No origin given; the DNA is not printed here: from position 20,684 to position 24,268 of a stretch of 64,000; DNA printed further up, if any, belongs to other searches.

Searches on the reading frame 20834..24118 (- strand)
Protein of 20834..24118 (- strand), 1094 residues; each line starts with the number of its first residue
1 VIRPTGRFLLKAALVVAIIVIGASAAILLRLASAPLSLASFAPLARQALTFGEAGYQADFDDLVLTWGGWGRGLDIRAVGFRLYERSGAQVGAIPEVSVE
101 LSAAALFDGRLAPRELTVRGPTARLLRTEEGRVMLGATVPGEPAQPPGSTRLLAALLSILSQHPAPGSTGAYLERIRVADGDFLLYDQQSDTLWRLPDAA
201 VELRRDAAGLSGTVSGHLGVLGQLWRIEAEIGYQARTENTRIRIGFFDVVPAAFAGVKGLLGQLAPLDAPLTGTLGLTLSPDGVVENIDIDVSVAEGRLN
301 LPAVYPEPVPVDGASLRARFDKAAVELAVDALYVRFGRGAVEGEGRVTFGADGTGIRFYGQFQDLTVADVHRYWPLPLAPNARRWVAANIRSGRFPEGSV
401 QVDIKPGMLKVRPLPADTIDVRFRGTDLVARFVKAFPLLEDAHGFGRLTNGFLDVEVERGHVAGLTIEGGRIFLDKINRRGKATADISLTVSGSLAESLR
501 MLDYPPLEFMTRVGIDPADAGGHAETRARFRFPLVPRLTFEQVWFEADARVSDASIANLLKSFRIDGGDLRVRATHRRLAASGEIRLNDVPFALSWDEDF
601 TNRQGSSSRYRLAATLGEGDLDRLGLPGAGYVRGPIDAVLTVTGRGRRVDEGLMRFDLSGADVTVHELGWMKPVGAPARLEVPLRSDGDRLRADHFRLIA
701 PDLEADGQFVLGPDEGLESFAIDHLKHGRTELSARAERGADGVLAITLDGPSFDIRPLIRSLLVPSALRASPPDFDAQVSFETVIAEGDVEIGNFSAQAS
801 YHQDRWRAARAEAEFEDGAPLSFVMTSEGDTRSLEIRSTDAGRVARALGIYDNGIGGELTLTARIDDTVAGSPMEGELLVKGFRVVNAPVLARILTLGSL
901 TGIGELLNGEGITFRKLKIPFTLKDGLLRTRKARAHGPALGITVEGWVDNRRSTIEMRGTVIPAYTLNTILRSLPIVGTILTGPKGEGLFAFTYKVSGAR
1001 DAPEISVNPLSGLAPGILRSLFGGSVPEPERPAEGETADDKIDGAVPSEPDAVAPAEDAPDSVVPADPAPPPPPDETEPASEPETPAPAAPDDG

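Call 63: search_protein_families(library=pfam, proteins=[window:20834-24118:-], max_evalue=0.00001)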
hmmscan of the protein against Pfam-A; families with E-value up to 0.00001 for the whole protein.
window:20834-24118:- (1094 aa): 1 family
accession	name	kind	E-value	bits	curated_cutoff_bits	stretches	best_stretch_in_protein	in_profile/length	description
PF13116.12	YhdP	-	6.8e-38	130.7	46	2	285-808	401-913/1224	YhdP protein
